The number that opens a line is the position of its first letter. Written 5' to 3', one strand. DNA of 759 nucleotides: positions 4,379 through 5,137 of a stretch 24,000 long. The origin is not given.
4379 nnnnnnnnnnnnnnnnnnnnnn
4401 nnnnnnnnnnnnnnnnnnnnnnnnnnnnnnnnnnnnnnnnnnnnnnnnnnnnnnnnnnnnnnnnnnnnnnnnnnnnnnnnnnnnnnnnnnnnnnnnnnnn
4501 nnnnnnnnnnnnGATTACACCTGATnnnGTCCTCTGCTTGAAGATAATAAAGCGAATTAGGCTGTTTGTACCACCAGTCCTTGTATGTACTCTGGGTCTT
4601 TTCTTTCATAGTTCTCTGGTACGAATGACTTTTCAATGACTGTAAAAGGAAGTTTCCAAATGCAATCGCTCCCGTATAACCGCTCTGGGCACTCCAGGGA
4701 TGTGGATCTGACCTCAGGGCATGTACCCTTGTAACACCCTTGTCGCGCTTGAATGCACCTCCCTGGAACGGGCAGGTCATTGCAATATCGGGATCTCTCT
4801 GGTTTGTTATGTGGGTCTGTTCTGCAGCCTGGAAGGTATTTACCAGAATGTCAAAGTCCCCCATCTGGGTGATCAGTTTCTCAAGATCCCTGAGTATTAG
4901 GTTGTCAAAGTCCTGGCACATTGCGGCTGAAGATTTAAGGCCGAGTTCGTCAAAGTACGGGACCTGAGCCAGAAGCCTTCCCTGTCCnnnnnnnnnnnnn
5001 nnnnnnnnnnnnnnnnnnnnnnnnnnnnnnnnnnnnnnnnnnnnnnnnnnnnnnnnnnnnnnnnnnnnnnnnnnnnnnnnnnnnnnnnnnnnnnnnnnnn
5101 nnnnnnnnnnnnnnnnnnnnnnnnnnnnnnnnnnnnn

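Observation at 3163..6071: The D/K-like pair keeps residues at the P-cluster and M-cluster ligand positions of true nitrogenase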

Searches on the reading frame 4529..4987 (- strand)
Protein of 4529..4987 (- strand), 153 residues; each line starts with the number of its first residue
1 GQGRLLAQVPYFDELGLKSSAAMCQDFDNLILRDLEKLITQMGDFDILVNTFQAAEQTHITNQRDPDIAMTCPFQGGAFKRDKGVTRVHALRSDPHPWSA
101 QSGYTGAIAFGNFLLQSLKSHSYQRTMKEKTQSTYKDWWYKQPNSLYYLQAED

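Call 42: search_solved_structures(query=window:4529-4987:-, max_evalue=10, show_alignments=5)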
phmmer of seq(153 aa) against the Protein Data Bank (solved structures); distinct sequences matched with E-value up to 10: 3.
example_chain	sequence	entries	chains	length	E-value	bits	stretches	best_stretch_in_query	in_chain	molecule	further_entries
4k0d_A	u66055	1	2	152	1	12.3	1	2-61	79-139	Periplasmic sensor hybrid histidine kinase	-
23ew_C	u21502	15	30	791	1.4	11.8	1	49-145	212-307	ATR-interacting protein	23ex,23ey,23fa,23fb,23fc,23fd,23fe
13de_C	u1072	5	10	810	1.5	11.8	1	49-145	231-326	ATR-interacting protein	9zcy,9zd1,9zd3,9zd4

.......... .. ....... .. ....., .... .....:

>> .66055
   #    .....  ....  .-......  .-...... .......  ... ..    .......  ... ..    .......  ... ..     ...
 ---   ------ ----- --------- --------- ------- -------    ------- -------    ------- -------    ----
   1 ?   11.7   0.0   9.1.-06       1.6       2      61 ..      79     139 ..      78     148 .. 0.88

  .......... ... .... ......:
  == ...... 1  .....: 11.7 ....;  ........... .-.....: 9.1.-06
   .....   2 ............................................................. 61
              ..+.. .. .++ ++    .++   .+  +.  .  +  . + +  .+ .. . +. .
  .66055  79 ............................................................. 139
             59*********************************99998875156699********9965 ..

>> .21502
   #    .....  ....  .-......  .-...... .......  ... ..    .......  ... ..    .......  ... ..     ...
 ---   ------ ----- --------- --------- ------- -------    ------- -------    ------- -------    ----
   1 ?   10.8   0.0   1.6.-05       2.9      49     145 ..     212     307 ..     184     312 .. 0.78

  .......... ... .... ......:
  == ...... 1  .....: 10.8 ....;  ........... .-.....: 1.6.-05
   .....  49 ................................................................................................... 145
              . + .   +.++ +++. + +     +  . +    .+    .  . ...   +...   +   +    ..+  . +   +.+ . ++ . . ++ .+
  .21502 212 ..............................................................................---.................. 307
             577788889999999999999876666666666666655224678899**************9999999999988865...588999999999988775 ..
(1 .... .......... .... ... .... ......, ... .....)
